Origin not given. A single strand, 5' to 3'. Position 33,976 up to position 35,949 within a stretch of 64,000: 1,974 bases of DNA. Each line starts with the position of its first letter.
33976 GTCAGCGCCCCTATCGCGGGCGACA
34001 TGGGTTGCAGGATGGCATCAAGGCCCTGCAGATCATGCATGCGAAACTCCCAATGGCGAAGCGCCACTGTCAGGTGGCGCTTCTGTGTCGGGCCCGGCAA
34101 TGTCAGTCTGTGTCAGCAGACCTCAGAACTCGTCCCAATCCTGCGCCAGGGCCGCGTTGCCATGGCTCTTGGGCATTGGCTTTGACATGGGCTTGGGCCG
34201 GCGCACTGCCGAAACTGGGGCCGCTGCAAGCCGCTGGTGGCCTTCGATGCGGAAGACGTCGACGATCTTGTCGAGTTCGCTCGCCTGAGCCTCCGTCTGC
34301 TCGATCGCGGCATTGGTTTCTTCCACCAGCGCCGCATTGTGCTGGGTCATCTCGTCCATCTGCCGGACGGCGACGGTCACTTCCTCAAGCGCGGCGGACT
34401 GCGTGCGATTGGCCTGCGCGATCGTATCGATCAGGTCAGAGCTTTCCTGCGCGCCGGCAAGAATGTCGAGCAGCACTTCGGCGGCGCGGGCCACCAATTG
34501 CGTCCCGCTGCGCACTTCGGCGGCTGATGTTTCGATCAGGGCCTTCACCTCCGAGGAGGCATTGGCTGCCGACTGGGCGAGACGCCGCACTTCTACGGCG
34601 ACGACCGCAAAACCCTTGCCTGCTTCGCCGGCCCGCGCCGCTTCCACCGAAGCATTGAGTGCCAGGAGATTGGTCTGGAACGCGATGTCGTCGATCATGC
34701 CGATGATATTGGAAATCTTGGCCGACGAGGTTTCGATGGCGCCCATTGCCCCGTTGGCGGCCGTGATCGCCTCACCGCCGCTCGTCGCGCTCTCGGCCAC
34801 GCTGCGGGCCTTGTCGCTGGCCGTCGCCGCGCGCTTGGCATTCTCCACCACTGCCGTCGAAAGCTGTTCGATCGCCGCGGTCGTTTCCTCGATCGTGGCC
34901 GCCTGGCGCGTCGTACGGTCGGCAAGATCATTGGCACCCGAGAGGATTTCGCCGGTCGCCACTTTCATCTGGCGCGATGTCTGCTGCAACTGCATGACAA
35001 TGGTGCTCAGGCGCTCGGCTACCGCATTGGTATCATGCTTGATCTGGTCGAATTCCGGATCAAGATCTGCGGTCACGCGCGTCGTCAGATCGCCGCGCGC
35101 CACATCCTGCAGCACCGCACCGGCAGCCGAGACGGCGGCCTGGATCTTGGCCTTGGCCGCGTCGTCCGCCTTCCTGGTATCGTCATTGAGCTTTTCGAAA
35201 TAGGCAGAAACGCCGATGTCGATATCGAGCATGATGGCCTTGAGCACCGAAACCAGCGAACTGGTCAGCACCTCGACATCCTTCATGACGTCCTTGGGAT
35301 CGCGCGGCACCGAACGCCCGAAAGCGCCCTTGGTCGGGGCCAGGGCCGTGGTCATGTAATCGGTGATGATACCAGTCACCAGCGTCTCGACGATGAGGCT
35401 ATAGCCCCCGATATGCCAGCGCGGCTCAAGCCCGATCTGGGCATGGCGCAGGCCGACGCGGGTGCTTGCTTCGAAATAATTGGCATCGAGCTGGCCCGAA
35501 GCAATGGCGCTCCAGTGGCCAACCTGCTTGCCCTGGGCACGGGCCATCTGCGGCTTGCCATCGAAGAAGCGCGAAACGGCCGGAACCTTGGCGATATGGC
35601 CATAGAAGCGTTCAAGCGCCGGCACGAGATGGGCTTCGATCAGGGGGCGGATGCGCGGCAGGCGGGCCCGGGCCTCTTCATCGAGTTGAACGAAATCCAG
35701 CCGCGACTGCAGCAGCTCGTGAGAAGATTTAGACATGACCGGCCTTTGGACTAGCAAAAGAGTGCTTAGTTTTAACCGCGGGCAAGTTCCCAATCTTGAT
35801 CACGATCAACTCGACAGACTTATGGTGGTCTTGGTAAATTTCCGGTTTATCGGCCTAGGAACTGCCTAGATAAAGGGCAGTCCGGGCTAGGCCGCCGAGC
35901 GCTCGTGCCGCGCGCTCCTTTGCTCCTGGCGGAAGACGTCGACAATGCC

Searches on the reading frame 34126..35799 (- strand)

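Call 83: search_protein_families(library=pfam, proteins=[window:34126-35799:-], max_evalue=0.0001)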
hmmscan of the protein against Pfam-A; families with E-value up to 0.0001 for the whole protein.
window:34126-35799:- (558 aa): 2 families
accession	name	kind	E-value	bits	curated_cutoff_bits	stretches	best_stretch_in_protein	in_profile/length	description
PF00015.26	MCPsignal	-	8.9e-41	140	34.6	1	328-485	1-172/172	Methyl-accepting chemotaxis protein (MCP) signalling domain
PF11563.14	Protoglobin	-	1.6e-36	126.1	25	1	27-204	2-156/158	Protoglobin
